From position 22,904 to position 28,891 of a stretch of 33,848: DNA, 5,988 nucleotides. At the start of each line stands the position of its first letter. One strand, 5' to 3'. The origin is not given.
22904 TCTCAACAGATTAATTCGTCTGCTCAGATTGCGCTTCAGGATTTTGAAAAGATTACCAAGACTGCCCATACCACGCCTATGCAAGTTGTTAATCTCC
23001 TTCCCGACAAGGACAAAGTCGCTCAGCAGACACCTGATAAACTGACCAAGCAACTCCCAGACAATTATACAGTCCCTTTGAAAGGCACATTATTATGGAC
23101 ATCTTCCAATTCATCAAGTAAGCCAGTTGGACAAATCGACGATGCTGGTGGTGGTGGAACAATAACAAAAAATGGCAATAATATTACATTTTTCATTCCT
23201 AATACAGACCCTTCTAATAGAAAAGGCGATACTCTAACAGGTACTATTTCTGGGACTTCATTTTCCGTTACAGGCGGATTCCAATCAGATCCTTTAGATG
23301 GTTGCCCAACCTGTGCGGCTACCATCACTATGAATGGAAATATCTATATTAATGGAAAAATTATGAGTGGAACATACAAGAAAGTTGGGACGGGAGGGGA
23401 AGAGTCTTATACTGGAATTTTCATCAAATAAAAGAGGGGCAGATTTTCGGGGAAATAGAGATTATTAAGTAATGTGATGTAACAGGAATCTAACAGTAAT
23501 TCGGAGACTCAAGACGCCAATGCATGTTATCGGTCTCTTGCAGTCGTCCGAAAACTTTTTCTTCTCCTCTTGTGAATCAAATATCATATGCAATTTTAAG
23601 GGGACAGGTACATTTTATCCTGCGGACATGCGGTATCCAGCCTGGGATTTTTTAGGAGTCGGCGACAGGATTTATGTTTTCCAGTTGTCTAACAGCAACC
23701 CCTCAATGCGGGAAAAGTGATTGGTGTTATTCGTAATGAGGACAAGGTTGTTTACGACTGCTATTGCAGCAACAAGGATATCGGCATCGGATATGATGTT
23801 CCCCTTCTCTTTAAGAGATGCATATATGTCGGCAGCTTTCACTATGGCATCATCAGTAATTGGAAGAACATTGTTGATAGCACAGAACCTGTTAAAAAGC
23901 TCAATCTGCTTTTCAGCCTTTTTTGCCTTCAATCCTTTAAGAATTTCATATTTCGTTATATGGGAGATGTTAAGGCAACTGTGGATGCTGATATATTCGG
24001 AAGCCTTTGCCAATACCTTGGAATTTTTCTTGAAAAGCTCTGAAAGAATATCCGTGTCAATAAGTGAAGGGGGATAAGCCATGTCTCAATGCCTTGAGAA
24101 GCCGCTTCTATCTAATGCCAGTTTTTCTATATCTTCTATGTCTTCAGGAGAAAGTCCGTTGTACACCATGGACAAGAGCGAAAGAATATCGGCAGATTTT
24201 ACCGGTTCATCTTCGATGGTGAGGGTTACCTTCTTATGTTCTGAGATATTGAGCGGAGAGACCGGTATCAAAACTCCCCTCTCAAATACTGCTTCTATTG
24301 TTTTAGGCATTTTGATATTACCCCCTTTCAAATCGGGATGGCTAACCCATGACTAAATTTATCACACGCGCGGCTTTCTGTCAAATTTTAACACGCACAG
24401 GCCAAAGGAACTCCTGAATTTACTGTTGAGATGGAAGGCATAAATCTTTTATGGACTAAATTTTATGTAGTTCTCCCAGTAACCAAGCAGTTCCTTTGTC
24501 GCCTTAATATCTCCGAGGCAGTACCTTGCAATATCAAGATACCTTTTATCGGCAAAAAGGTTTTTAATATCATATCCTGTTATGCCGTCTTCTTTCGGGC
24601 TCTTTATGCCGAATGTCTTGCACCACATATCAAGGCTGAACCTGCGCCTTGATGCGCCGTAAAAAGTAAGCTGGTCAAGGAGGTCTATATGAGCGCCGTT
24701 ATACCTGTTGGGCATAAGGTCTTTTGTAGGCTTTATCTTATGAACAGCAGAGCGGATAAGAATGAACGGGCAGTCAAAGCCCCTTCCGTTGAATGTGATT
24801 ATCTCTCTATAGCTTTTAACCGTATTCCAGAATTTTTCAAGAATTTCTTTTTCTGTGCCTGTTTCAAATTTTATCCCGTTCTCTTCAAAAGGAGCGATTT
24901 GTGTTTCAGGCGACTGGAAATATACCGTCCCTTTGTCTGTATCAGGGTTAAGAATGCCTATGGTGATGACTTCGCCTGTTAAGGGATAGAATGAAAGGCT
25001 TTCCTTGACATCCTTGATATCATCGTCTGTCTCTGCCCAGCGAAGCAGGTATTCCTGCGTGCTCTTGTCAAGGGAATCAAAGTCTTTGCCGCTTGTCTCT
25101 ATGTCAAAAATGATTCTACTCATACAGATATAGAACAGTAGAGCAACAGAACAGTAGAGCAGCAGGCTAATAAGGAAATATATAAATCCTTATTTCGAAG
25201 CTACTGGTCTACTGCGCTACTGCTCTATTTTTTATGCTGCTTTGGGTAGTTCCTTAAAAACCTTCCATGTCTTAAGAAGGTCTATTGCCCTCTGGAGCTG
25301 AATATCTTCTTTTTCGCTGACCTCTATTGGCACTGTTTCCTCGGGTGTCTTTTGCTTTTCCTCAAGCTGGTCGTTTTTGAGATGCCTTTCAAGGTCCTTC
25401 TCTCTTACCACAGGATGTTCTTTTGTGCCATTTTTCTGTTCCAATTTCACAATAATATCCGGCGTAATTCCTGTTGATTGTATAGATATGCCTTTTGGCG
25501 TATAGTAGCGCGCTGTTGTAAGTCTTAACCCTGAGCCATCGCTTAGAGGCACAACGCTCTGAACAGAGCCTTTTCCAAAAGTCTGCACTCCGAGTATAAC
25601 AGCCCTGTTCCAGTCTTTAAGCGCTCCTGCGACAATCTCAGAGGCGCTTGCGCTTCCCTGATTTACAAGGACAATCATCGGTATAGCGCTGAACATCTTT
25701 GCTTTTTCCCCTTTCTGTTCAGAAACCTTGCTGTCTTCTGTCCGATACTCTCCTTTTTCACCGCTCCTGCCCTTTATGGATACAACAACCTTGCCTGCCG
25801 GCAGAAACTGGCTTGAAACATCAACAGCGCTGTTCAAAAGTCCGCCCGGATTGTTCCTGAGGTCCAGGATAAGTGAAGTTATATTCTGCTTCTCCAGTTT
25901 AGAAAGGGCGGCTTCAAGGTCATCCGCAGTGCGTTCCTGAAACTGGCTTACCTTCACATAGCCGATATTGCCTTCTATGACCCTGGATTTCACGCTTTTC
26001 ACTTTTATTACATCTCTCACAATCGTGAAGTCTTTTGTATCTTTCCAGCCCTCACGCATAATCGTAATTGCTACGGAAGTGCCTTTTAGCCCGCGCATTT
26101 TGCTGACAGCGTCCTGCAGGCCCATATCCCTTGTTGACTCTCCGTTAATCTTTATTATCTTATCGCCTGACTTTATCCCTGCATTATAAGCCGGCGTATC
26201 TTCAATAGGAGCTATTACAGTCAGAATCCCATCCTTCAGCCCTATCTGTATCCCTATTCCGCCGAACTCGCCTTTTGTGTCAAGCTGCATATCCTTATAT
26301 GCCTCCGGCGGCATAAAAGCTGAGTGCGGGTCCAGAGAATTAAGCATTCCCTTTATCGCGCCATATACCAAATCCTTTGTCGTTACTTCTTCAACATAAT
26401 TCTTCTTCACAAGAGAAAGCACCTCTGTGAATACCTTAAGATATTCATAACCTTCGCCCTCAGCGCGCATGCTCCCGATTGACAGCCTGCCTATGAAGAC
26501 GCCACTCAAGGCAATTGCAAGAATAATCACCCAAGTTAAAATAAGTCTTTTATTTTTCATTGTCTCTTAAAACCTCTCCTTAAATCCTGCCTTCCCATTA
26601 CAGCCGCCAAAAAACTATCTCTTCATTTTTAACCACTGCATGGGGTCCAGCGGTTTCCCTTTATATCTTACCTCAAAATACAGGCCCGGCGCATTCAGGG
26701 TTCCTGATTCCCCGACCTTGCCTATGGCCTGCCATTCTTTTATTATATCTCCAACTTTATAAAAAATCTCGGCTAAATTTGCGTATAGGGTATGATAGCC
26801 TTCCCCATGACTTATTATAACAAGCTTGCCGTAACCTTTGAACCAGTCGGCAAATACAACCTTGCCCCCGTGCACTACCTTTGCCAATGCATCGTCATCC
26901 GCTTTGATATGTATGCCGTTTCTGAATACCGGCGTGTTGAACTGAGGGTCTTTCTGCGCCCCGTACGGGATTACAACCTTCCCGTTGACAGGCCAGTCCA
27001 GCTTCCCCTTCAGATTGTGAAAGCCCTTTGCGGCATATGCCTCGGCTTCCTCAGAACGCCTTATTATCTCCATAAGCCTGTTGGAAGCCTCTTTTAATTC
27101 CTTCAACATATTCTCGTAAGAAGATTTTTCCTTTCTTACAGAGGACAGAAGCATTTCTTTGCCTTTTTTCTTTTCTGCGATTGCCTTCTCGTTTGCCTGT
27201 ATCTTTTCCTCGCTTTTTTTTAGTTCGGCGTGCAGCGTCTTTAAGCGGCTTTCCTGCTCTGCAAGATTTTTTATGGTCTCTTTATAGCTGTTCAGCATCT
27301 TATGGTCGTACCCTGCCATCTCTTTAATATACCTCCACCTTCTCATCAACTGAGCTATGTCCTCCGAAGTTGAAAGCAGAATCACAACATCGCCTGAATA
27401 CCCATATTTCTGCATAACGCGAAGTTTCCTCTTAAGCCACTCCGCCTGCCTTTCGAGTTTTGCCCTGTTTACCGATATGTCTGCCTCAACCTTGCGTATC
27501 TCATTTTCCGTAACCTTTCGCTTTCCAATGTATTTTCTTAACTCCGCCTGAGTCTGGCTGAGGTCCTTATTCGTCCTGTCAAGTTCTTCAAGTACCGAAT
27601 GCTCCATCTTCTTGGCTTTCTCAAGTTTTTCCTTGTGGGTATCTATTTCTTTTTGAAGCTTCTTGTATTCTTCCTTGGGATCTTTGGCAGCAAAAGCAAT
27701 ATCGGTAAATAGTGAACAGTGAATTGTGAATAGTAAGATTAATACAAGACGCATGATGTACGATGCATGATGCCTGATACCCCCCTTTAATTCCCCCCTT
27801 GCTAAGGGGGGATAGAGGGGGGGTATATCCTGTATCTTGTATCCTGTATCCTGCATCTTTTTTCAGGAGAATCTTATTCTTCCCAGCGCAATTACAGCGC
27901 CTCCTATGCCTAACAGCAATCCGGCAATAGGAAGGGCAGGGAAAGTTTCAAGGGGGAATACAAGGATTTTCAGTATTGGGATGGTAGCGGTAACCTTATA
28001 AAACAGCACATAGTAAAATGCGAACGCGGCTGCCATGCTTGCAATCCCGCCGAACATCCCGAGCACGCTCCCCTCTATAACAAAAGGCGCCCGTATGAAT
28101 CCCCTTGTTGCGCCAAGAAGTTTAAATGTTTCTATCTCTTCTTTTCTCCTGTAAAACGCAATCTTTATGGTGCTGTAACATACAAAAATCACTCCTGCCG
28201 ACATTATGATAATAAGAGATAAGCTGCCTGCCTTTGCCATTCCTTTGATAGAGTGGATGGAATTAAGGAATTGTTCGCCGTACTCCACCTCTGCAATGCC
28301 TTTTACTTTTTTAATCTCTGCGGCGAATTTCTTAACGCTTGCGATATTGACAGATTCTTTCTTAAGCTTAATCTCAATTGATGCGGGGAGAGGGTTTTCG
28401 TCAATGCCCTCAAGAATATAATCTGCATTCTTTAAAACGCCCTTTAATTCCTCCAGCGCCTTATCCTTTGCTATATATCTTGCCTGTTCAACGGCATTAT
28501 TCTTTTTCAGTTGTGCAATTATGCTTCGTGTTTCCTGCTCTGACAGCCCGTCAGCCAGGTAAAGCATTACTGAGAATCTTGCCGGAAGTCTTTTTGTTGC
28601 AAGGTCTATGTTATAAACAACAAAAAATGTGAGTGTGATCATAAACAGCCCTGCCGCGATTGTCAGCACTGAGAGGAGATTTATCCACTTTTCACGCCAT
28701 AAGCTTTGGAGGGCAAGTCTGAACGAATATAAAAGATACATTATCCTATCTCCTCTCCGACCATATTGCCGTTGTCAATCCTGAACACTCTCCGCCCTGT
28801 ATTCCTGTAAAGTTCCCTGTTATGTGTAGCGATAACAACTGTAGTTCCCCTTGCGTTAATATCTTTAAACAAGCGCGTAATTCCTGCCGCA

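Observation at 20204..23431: Slam/type-XI-secretion-like TPR plus beta-barrel gene coupled to a secreted M23 peptidase, with a divergent XRE regulator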

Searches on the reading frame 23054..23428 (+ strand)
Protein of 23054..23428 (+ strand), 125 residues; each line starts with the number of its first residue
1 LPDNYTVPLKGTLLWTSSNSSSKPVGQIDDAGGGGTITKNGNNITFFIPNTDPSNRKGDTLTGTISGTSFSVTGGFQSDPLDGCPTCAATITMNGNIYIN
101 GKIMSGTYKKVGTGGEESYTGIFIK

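Call 42: search_solved_structures(query=window:23054-23428:+, max_evalue=10, show_alignments=2)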
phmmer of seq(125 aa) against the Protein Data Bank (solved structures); distinct sequences matched with E-value up to 10: 6.
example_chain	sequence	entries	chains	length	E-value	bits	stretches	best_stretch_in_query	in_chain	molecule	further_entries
4il7_A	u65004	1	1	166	0.1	15.9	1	1-42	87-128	Putative uncharacterized protein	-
7dna_F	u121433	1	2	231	0.19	15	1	21-88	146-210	Green-to-red photoconvertible GFP-like protein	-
7dmx_A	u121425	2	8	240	0.21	14.9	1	21-88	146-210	PhoCl green | Green-to-red photoconvertible GFP-like protein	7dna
7dnb_C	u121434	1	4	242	0.21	14.9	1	21-88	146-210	PhoCl Barrel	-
6bo3_A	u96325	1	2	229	0.23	14.8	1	1-42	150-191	Uncharacterized protein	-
3j31_Q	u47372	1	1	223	0.24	14.7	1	1-41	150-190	A223 penton base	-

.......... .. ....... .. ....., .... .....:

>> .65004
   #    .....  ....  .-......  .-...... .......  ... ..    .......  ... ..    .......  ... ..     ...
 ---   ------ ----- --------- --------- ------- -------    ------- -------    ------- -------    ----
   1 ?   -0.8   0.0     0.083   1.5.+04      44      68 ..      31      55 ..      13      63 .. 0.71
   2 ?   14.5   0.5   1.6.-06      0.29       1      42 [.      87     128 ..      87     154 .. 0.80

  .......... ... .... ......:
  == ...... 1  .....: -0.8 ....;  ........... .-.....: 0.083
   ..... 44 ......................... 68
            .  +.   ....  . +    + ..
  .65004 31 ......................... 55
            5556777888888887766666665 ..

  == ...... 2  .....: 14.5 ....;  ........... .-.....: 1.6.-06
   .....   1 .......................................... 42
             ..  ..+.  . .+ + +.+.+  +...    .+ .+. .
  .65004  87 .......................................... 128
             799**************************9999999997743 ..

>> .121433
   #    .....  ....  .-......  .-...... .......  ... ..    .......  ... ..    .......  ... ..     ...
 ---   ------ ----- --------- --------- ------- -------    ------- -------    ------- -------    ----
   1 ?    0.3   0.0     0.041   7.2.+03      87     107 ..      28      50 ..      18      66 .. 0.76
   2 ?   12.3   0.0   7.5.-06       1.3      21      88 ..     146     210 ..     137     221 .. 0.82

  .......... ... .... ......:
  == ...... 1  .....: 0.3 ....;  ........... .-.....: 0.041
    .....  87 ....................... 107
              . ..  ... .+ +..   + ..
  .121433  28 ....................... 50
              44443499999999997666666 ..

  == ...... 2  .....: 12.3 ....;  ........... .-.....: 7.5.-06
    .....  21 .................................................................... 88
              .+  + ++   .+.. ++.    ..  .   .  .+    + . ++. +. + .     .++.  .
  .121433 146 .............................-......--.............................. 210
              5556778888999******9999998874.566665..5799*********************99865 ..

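Call 47: search_protein_representatives(protein=window:23054-23428:+)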
Query: 125 residues. Proteins with E-value up to 0.001 (for the whole library): 2; up to 1e-10: 1; up to 1e-30: 1. The best 2 are listed.
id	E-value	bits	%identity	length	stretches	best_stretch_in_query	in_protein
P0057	3.3e-75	266.5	100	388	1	1-125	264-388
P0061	1.4e-04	38.2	34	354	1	36-124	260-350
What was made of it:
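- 23054..23428 (+): Orphan beta-rich C-terminal domain of the cargo (last 125 aa, contains CPTC); candidate export or targeting domain. Only one remote relative (P0061, E 1.4e-4) in 1.84e9 representatives (call 47).
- Tried and rejected: An exhaustive HMMER search of 1.84e9 representatives with the window C-terminus found only one remote relative (call 47).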

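Call 86: find_encoding_contigs(protein=P0061, flank=6000, max_places=4)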
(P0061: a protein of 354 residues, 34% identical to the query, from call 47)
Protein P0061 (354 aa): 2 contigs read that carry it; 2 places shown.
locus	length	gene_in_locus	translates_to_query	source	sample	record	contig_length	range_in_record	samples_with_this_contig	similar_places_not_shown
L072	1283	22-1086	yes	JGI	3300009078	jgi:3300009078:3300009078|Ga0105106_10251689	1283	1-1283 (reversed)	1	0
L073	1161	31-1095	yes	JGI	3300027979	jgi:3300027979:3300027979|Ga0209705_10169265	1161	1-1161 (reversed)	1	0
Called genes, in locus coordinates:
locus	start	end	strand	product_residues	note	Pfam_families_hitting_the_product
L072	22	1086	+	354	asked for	-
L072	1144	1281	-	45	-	?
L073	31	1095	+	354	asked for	-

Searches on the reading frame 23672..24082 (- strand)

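Call 3: search_protein_families(library=pfam, proteins=[window:23672-24082:-], max_evalue=1)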
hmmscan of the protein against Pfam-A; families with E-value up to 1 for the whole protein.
window:23672-24082:- (136 aa): 1 family
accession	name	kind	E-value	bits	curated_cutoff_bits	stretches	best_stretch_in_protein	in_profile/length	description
PF01850.27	PIN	-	2.6e-11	44.6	23.6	1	7-127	2-118/120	PIN domain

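Call 84: search_protein_families(library=ncbifam, proteins=[window:23672-24082:-], max_evalue=0.00001)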
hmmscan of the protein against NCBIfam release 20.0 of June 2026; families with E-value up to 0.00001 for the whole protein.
window:23672-24082:- (136 aa): 3 families
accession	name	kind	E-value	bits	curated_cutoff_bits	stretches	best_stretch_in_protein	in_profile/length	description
NF047863.1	VapCLeptosp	equivalog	1.5e-23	83.6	140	1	7-134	2-129/130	type II toxin-antitoxin system tRNA(fMet)-specific endonuclease VapC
NF047959.1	TA_toxin_VapC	equivalog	1.1e-11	44.9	80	1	7-121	2-115/125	type II toxin-antitoxin system VapC family toxin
NF010285.0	PRK13725.1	subfamily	1.2e-11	44.7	143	1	33-134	29-131/132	tRNA(fMet)-specific endonuclease VapC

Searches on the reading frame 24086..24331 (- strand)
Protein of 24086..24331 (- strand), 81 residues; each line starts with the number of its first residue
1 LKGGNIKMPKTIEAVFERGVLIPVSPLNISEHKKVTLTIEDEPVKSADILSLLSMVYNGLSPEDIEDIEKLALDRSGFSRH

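Call 3: search_protein_families(library=pfam, proteins=[window:24086-24331:-], max_evalue=1)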
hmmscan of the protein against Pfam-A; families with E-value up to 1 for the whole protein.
window:24086-24331:- (81 aa): 2 families
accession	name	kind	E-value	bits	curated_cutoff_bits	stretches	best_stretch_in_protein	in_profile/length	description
PF01954.22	AF2212-like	-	1.9e-11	44.6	21.6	1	8-68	1-57/59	AF2212-like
PF15173.11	FAM180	-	0.18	12.2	27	1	28-72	39-81/137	FAM180 family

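Call 84: search_protein_families(library=ncbifam, proteins=[window:24086-24331:-], max_evalue=0.00001)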
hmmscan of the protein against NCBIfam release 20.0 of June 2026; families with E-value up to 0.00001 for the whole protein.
window:24086-24331:- (81 aa): 0 families

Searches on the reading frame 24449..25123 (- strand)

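Call 3: search_protein_families(library=pfam, proteins=[window:24449-25123:-], max_evalue=1)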
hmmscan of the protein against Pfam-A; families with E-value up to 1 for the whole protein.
window:24449-25123:- (224 aa): 3 families
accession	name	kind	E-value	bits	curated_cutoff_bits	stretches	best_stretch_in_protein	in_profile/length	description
PF10108.15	DNA_pol_B_exo2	-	2.9e-19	70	24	1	87-209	33-166/213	Predicted 3'-5' exonuclease related to the exonuclease domain of PolB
PF13482.12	RNase_H_2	-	1.7e-11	44.8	22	1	87-214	40-162/165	RNase_H superfamily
PF03104.25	DNA_pol_B_exo1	-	1.7e-06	28.1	23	1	74-133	135-187/242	DNA polymerase family B, exonuclease domain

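Call 84: search_protein_families(library=ncbifam, proteins=[window:24449-25123:-], max_evalue=0.00001)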
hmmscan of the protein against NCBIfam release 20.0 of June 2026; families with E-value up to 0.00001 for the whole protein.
window:24449-25123:- (224 aa): 2 families
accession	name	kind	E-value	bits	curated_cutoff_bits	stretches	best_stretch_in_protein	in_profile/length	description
NF004417.0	PRK05761.1-3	equivalog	1.7e-06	26.3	780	1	51-134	242-333/858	DNA-directed DNA polymerase I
NF004415.0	PRK05761.1-1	equivalog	1.8e-06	26.2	1289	1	53-127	253-328/883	DNA-directed DNA polymerase I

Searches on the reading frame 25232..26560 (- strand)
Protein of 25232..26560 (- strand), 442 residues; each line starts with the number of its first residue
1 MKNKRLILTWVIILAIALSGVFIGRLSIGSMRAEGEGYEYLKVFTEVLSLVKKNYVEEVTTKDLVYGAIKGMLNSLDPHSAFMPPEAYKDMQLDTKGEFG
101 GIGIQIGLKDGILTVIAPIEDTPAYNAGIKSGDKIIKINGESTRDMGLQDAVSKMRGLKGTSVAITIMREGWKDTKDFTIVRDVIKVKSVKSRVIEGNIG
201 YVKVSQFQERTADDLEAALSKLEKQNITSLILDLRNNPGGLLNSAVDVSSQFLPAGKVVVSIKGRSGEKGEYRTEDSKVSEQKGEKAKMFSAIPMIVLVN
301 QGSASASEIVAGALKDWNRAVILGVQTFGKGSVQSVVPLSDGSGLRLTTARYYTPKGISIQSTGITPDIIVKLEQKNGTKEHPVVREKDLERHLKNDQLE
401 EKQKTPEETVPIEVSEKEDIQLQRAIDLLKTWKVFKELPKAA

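Call 84: search_protein_families(library=ncbifam, proteins=[window:25232-26560:-], max_evalue=0.00001)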
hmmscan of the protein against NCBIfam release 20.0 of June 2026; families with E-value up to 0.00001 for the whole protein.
window:25232-26560:- (442 aa): 13 families
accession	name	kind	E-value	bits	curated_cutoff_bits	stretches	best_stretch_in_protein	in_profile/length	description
TIGR03900.1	prc_long_Delta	hypoth_equivalog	9.5e-126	421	660.95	1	43-409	82-447/973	MXAN_5808 family serine peptidase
TIGR00225.1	prc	subfamily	9.4e-109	363.5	218.6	1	53-381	2-325/335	C-terminal processing peptidase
NF045590.1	Cterm_S41_CtpC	exception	5.5e-98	328.5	665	1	51-377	65-384/418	carboxyl-terminal processing protease CtpC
NF045588.1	Cterm_S41_CtpA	exception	7.5e-93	311.6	625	1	52-376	61-381/401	carboxyl-terminal processing protease CtpA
NF052377.1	lmo1851_S41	exception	2.4e-91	306.8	725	1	11-404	13-394/468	lmo1851 family serine protease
NF045589.1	Cterm_S41_CtpB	exception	1e-89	301.1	633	1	50-377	70-386/416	carboxyl-terminal processing protease CtpB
NF045591.1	Cterm_S41_CtpZ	exception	6.9e-80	268.7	525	1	50-373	60-376/403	carboxyl-terminal processing protease CtpZ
NF051464.1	tail_spec_CT441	exception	1.9e-64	218.5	700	1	57-413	204-562/645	tail-specific protease Tsp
NF008388.1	PRK11186.1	exception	4.7e-46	157.4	825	1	58-371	204-526/663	carboxy terminal-processing peptidase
NF058627.1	S41_Gfo1087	equivalog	8e-20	71.2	455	1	112-332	133-368/489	GFO_1087 family putative carboxy terminal peptidase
NF033424.1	chlamy_CPAF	equivalog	1.7e-13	50.1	250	1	294-377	458-544/564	protease-like activity factor CPAF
TIGR00054.1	TIGR00054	equivalog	8.8e-07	28.1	147.55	1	112-222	202-303/421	RIP metalloprotease RseP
TIGR02037.1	degP_htrA_DO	subfamily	4.6e-06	25.8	416.2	1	119-212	267-358/434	Do family serine endopeptidase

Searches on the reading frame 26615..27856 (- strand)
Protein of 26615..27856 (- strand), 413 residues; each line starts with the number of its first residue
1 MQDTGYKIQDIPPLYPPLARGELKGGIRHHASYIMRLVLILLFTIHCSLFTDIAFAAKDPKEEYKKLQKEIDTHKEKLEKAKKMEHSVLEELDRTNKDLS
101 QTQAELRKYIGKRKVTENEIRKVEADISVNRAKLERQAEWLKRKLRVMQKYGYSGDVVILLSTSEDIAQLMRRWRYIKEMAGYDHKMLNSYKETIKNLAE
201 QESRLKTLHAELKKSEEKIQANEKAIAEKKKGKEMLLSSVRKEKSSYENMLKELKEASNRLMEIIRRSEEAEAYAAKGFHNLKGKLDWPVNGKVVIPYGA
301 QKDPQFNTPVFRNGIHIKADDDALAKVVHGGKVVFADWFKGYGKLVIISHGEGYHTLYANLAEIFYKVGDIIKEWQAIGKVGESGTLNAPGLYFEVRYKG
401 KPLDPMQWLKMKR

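Call 84: search_protein_families(library=ncbifam, proteins=[window:26615-27856:-], max_evalue=0.00001)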
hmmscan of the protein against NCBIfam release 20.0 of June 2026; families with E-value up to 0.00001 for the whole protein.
window:26615-27856:- (413 aa): 13 families
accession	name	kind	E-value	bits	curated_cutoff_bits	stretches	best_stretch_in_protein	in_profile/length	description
NF008644.1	PRK11637.1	equivalog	1.9e-32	112.7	270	2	278-409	256-383/385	murein hydrolase activator EnvC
NF050804.1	CellDivDipMCaul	equivalog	2.5e-17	62.9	900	1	282-404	503-627/634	cell division endopeptidase DipM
NF041208.1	celldiv_DipM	equivalog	1.8e-15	57.1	740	1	256-409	273-417/419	cell division endopeptidase DipM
NF040883.1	amid_act_ActS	equivalog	4.7e-15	55.5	375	1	286-410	117-234/242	amidase activator ActS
NF047755.1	LIC_10271_M23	exception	6.3e-15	55.5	180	1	312-406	117-206/207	LIC_10271 family cell wall hydrolase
NF052530.1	Heli_ShapePgp3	exception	6.9e-15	54.9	300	1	200-410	66-265/270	peptidoglycan metallopeptidase Pgp3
NF008123.1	PRK10871.1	equivalog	1.9e-13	50.5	311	1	240-409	197-362/365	murein hydrolase activator NlpD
NF052336.1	PdgHdaseHSB100310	equivalog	3.3e-13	49.7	500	1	285-402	34-147/316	peptidoglycan hydrolase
NF047657.1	CellWlHdaseLepto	equivalog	5.5e-11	42.4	400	1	268-406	88-217/221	hypothetical protein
NF052529.1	PG_M23_Pgp6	exception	7.9e-11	41.3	600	1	219-410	246-433/452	peptidoglycan metallopeptidase Pgp6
NF053738.1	S2SprSpoIIQBc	equivalog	1.4e-09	37.9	250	1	313-410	123-224/232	stage II sporulation protein SpoIIQ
NF053825.1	PdgNdpepShyA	equivalog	1.7e-08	33.6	700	1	331-407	315-391/425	peptidoglycan DD-endopeptidase ShyA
NF008652.0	PRK11649.1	equivalog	9e-07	27.9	341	1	328-406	329-407/439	murein DD-endopeptidase MepM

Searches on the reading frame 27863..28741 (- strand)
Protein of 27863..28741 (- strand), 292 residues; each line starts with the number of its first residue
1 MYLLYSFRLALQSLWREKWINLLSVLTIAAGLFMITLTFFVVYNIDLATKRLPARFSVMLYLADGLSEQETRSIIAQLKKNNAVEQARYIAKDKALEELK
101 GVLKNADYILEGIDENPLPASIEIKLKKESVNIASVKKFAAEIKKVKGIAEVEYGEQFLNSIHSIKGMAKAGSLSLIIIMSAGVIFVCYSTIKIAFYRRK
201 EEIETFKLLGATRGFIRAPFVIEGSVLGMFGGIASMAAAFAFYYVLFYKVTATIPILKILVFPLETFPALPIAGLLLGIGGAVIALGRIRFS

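Call 84: search_protein_families(library=ncbifam, proteins=[window:27863-28741:-], max_evalue=0.00001)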
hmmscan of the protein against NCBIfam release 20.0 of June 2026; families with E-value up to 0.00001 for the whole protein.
window:27863-28741:- (292 aa): 3 families
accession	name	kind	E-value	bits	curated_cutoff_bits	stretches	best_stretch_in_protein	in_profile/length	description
TIGR00439.2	FtsX_Gneg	equivalog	2.4e-64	217.3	255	1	4-288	2-289/292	permease-like cell division protein FtsX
NF038347.1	FtsX_Gpos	exception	5.4e-53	180.3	225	1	3-288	4-293/296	permease-like cell division protein FtsX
NF038346.1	FtsX_actino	exception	6e-29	101.4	250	1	10-286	8-302/308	permease-like cell division protein FtsX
